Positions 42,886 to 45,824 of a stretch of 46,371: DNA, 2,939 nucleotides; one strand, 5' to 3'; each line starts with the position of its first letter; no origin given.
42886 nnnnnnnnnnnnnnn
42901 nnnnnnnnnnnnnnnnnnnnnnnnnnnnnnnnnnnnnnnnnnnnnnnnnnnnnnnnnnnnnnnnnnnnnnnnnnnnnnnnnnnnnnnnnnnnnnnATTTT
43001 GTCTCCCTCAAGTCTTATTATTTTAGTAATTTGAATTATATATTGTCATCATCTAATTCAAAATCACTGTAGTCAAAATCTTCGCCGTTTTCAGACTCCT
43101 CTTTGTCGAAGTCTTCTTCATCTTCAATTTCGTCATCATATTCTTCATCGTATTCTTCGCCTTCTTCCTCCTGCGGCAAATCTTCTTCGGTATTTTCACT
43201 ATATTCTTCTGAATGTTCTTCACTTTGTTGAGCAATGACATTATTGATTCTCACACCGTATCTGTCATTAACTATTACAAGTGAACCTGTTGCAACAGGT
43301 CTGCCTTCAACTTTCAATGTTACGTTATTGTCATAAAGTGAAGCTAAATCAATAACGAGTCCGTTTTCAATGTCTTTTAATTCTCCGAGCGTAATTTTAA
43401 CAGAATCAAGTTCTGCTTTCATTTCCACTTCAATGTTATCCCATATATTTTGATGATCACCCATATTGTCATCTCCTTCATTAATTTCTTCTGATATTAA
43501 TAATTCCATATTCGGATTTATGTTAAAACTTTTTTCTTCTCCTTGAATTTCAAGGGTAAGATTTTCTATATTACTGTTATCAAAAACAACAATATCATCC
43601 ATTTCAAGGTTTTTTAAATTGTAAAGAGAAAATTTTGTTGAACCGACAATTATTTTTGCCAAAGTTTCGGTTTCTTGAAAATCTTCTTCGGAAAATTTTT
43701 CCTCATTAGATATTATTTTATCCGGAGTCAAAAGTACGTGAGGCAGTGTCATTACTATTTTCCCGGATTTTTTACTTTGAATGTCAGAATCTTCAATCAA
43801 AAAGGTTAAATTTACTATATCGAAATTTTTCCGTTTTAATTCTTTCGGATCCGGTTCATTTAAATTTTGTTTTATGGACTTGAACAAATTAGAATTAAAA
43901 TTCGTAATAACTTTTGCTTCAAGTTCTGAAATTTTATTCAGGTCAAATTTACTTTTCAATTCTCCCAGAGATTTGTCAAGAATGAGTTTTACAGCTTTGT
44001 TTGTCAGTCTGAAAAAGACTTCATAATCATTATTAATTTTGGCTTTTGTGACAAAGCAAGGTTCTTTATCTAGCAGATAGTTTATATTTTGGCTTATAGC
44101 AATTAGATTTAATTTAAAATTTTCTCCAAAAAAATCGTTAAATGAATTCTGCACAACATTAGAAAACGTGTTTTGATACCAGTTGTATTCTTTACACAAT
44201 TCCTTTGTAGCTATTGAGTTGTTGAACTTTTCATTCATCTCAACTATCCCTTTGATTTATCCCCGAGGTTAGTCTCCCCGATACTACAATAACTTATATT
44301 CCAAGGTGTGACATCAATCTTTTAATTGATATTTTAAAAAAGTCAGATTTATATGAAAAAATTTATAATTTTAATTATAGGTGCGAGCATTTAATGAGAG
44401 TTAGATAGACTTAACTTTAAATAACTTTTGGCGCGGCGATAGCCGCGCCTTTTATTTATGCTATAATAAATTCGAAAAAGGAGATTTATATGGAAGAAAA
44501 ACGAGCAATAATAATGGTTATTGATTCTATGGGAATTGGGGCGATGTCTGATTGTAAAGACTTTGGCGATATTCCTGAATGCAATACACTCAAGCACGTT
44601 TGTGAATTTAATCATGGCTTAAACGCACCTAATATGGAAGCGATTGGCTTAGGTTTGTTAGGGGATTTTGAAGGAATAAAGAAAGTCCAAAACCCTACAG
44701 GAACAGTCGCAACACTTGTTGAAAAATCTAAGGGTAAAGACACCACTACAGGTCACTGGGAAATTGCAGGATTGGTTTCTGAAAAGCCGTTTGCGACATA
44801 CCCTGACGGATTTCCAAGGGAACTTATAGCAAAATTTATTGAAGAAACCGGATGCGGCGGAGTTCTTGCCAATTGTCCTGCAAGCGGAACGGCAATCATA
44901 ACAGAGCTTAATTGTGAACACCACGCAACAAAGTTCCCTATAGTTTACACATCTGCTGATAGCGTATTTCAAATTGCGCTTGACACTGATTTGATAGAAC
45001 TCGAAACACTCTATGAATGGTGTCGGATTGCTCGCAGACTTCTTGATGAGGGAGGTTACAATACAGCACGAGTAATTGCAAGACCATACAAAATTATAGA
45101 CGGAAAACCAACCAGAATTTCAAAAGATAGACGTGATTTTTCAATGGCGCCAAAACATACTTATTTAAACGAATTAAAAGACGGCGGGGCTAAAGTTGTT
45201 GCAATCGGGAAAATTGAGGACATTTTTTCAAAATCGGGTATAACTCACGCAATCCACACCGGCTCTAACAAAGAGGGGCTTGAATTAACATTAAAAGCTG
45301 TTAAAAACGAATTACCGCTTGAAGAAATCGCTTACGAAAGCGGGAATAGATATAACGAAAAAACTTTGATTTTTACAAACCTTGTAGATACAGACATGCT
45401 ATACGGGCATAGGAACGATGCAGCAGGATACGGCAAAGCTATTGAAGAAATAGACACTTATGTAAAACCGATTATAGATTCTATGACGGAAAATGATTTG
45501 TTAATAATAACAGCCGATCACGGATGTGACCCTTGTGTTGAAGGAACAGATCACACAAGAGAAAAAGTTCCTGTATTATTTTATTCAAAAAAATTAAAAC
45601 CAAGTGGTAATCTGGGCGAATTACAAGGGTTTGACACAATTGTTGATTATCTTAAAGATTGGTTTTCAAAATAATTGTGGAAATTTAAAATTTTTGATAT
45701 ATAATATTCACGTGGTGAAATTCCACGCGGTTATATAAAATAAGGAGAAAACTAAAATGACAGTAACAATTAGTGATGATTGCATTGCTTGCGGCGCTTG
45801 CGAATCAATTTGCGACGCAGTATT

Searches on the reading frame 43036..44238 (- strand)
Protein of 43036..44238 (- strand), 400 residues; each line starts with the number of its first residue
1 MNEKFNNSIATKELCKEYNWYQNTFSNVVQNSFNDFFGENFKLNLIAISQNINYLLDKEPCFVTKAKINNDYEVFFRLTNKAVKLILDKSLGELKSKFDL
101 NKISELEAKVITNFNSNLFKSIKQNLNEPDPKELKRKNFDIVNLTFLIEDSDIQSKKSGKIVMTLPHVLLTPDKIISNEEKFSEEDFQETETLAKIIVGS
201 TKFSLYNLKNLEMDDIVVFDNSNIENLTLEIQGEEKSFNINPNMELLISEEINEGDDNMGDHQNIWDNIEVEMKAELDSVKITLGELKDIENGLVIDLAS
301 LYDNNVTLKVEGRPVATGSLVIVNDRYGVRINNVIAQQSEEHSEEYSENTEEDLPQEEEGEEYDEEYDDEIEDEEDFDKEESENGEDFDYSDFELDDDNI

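Call 12: search_protein_families(library=pfam, proteins=[window:43036-44238:-], max_evalue=0.00001)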
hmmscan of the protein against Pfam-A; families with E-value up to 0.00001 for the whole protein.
window:43036-44238:- (400 aa): 1 family
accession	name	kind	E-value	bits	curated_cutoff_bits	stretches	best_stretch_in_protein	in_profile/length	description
PF01052.25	FliMN_C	-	7.6e-21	74.3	23.8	1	267-335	4-72/73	Type III flagellar switch regulator (C-ring) FliN C-term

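Call 50: search_protein_families(library=ncbifam, proteins=[window:43036-44238:-], max_evalue=0.001)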
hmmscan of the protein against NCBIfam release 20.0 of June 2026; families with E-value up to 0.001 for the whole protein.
window:43036-44238:- (400 aa): 8 families
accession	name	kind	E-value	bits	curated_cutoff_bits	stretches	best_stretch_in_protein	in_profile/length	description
TIGR02480.1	fliN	equivalog_domain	2.1e-17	62.8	84.05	1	267-337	6-76/77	flagellar motor switch protein FliN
TIGR02551.1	SpaO_YscQ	equivalog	4.1e-13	49.9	100.8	1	196-332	143-298/300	type III secretion system cytoplasmic ring protein SctQ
NF005995.1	PRK08119.1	equivalog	2.2e-08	34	218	1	267-338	302-373/376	flagellar motor switch phosphatase FliY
NF006273.1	PRK08433.1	equivalog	1.2e-07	31.9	114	1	254-336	7-88/100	flagellar motor switch protein FliN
TIGR01397.1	fliM_switch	equivalog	4e-07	29.5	219.6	1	249-335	233-319/320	flagellar motor switch protein FliM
NF005275.1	PRK06782.1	equivalog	4.4e-07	29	681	1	224-335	406-516/516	flagellar motor switch protein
NF005956.0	PRK08035.1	equivalog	2.4e-06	27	230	1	145-334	120-316/323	YscQ/HrcQ family type III secretion apparatus protein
NF006018.0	PRK08158.1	equivalog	9.1e-05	21.6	223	1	195-338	153-299/303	YscQ/HrcQ family type III secretion apparatus protein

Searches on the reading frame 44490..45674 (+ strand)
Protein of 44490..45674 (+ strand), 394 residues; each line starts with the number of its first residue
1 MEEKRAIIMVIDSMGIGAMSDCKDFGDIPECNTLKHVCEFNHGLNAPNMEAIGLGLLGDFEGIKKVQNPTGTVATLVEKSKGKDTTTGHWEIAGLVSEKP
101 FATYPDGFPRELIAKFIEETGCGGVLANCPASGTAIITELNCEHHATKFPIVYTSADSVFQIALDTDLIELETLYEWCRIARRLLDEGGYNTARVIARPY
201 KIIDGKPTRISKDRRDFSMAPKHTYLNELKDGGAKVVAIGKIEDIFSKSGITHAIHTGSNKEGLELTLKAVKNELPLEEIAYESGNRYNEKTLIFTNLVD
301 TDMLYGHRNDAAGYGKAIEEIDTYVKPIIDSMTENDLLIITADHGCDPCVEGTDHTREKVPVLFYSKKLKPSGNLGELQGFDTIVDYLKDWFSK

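Call 12: search_protein_families(library=pfam, proteins=[window:44490-45674:+], max_evalue=0.00001)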
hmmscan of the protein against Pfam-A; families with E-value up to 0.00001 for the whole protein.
window:44490-45674:+ (394 aa): 1 family
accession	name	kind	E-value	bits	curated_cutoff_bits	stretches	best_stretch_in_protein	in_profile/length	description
PF01676.23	Metalloenzyme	-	1.5e-36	126.6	24.3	1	4-383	1-239/252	Metalloenzyme superfamily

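Call 45: find_encoding_contigs(protein=window:44490-45674:+, flank=10000, max_places=3)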
Protein window:44490-45674:+ (394 aa): 1 contig read that carries it; 1 place shown.
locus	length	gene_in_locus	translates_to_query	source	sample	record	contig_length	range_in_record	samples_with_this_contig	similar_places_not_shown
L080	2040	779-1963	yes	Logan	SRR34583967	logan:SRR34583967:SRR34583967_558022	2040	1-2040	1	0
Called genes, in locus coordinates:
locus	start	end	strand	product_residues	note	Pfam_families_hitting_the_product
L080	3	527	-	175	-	?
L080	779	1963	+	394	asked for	PF01676:Metalloenzyme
